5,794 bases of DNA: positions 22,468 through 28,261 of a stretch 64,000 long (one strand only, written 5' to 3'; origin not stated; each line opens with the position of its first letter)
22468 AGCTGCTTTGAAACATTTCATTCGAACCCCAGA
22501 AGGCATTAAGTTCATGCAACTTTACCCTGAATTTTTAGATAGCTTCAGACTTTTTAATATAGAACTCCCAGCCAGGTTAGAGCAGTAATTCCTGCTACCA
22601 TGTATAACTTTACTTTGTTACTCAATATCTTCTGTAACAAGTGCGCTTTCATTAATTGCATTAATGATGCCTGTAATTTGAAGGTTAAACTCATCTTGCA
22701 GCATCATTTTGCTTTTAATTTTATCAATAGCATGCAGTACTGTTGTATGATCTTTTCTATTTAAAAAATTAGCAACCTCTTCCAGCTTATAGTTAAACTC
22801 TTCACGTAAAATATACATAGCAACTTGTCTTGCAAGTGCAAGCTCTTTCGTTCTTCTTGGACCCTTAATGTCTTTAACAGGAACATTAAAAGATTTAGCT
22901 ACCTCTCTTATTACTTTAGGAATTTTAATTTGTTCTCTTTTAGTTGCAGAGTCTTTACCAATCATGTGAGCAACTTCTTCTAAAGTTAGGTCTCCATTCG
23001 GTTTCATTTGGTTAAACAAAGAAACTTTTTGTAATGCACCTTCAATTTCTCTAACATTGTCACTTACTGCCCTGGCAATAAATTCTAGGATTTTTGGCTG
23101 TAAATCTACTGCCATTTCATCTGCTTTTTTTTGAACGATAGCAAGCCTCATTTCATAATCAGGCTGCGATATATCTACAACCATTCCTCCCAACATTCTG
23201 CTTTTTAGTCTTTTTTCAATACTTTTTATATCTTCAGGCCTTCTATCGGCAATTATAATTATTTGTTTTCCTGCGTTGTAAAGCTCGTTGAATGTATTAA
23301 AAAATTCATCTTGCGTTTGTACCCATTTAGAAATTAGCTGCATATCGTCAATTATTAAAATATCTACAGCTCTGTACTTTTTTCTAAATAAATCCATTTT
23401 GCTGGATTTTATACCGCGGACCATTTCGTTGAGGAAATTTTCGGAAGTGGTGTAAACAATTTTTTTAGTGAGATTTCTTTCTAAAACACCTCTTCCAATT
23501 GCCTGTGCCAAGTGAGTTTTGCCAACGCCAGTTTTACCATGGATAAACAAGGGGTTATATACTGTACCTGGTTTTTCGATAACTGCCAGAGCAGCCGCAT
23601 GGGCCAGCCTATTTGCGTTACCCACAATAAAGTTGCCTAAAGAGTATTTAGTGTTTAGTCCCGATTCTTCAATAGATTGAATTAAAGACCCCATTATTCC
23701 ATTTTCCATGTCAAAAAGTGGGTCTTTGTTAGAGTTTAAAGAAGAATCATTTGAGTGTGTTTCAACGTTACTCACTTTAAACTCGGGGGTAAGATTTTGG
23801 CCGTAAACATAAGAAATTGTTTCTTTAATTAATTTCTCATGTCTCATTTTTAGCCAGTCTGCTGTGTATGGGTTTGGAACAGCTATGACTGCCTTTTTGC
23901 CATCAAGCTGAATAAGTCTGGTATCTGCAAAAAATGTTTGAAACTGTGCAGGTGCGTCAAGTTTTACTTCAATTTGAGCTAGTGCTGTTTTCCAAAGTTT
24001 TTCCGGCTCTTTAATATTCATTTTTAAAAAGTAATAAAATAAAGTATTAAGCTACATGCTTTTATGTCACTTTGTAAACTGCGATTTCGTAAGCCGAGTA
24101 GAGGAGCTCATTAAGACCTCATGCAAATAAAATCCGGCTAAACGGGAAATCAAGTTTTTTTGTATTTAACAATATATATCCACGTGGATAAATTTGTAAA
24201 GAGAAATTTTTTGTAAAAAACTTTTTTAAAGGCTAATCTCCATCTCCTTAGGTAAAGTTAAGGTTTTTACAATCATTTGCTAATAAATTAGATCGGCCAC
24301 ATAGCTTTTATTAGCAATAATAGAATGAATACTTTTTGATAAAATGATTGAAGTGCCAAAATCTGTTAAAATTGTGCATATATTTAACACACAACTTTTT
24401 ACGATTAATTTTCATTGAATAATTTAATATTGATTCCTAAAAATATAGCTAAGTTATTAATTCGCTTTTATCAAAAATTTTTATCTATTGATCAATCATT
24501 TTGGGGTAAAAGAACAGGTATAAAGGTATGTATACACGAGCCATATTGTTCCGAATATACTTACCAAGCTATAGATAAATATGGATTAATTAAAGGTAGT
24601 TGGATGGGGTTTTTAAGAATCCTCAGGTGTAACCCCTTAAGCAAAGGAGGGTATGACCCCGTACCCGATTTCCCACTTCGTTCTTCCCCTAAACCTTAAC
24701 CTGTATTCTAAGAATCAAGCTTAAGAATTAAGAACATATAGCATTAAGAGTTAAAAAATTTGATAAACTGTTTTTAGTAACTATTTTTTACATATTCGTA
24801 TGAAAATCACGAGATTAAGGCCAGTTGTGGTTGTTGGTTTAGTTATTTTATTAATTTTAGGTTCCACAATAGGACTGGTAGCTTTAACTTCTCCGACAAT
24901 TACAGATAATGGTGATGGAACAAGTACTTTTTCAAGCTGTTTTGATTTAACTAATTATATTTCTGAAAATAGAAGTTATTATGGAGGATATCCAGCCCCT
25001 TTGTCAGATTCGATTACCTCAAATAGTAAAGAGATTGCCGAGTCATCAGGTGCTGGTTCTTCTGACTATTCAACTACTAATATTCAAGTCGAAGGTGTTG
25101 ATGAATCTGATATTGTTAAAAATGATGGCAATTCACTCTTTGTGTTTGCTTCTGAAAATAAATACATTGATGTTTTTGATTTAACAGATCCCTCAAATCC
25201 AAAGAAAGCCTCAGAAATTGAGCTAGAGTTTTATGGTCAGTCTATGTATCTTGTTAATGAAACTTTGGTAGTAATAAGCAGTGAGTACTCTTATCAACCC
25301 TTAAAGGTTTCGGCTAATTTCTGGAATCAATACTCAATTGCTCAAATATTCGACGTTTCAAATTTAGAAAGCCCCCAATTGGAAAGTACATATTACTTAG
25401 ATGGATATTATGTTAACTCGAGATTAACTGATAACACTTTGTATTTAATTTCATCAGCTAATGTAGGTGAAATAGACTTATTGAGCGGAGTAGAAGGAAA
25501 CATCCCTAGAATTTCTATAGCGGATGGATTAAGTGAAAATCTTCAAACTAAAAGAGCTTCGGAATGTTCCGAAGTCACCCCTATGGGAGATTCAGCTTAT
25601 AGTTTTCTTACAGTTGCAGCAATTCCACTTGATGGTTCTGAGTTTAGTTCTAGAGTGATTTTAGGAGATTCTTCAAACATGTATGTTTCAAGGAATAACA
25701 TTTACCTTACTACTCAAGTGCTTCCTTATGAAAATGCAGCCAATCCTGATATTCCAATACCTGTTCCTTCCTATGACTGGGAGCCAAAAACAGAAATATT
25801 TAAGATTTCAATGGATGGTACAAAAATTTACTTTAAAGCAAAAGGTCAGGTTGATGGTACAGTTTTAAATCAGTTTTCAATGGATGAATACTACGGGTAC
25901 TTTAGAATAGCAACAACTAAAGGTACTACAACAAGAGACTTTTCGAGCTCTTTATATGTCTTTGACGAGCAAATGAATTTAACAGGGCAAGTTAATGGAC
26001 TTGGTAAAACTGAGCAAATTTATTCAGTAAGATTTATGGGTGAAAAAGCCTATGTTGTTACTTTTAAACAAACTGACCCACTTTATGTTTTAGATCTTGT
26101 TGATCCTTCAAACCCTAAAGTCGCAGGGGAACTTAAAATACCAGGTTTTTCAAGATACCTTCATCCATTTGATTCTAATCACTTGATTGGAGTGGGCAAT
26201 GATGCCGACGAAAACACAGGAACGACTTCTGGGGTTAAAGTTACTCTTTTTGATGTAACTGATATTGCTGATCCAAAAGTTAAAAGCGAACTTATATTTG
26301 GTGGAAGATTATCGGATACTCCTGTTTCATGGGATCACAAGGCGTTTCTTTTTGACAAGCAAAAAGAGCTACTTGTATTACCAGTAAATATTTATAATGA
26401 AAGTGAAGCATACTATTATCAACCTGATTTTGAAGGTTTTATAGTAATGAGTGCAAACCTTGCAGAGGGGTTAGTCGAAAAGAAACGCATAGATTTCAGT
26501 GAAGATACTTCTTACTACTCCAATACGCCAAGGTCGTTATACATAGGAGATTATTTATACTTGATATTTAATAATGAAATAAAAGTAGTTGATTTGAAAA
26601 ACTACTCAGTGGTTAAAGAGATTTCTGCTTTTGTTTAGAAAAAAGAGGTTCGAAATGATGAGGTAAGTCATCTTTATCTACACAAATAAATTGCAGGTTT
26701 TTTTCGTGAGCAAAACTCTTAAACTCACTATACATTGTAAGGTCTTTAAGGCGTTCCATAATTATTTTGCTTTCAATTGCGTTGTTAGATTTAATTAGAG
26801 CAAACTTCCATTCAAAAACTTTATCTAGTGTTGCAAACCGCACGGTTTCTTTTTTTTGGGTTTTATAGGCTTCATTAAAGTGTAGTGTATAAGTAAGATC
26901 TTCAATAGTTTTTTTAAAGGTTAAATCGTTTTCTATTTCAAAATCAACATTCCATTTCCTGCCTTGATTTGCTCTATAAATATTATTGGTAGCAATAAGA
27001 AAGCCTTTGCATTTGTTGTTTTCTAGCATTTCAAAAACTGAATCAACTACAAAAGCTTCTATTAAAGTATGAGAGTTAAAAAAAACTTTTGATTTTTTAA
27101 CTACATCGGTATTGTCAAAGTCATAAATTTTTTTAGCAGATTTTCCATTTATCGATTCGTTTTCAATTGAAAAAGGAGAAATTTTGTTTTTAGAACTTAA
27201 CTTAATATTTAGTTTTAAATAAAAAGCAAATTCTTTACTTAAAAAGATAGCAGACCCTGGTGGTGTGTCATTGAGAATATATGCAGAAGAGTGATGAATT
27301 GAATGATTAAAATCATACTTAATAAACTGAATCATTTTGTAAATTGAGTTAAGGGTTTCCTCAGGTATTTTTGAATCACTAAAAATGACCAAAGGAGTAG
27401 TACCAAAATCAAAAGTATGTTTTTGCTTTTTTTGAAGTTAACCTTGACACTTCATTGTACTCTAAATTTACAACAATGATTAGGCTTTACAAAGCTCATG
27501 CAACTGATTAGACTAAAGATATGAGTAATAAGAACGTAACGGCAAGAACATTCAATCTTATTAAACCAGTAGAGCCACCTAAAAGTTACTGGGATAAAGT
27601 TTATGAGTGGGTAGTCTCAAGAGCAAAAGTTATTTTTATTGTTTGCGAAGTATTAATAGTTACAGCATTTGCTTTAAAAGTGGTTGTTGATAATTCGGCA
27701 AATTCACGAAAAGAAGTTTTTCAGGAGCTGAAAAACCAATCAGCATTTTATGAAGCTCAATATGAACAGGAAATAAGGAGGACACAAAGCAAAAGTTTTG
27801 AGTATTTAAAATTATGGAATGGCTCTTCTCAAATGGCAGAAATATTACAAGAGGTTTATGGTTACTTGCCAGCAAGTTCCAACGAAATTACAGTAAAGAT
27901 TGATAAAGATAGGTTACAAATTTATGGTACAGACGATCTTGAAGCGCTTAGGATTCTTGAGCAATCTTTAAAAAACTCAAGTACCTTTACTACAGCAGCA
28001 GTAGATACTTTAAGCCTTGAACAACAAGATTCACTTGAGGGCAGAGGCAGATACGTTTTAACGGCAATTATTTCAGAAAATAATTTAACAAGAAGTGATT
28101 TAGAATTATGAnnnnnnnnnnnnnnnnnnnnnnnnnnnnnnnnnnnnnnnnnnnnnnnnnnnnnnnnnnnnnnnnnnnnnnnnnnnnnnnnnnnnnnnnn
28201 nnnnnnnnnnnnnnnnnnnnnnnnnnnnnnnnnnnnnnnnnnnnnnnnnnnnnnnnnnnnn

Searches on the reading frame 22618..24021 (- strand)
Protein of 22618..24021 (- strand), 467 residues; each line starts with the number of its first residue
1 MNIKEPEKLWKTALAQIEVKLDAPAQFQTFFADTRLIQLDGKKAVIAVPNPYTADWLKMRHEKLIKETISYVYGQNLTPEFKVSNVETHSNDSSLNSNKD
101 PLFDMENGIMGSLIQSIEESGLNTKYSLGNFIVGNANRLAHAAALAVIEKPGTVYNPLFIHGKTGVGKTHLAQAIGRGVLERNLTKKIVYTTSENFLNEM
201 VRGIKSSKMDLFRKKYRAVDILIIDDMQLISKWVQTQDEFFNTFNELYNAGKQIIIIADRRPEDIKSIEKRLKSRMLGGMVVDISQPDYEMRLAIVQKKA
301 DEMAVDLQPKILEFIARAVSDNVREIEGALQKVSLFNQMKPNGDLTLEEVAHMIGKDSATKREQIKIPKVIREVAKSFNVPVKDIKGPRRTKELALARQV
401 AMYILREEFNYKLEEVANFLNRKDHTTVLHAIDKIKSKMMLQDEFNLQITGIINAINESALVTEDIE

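Call 31: search_protein_families(library=pfam, proteins=[window:22618-24021:-], max_evalue=0.00001)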
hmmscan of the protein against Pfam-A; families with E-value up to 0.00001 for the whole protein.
window:22618-24021:- (467 aa): 6 families
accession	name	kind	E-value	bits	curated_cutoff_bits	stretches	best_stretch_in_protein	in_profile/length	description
PF00308.24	Bac_DnaA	-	3.1e-58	197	23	1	122-283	1-162/162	Bacterial DnaA ATPAse domain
PF08299.17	Bac_DnaA_C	-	1.2e-23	83.3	31.5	1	369-435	3-69/69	Bacterial dnaA protein helix-turn-helix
PF01695.23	IstB_IS21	-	4e-09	36.8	24.1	1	158-255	95-190/238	IstB-like ATP binding protein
PF11638.13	DnaA_N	-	4.5e-07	29.9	24.6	1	8-69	2-63/65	DnaA N-terminal domain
PF13401.12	AAA_22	-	2.9e-06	28.1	27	0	158-255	8-117/130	AAA domain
PF00004.35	AAA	-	3.7e-06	27.9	21.2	0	159-267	2-116/131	ATPase family associated with various cellular activities (AAA)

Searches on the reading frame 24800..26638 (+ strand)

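Call 31: search_protein_families(library=pfam, proteins=[window:24800-26638:+], max_evalue=0.00001)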
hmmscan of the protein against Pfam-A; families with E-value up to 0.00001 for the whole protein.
window:24800-26638:+ (612 aa): 1 family
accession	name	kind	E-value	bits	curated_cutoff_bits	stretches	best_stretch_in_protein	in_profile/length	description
PF09826.15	Beta_propel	-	8.1e-147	490.5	22.4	1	90-601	1-494/495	Beta propeller domain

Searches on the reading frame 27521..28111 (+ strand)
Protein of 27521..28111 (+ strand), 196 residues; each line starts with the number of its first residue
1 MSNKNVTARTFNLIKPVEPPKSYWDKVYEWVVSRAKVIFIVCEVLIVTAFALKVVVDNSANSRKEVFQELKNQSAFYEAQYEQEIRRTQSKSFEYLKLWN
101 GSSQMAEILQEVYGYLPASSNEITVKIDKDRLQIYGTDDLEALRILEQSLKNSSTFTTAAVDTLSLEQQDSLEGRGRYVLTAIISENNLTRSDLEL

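Call 17: search_protein_families(library=pfam, proteins=[window:27521-28111:+], max_evalue=0.001)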
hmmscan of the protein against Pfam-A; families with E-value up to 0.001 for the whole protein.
window:27521-28111:+ (196 aa): 0 families

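Call 38: search_protein_families(library=pfam, proteins=[window:27521-28111:+], max_evalue=1)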
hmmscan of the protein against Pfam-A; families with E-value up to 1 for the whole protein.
window:27521-28111:+ (196 aa): 1 family
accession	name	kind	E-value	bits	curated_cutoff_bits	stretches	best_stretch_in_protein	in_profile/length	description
PF14395.11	COOH-NH2_lig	-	0.042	13.5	25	1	48-115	168-235/254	Phage phiEco32-like COOH.NH2 ligase-type 2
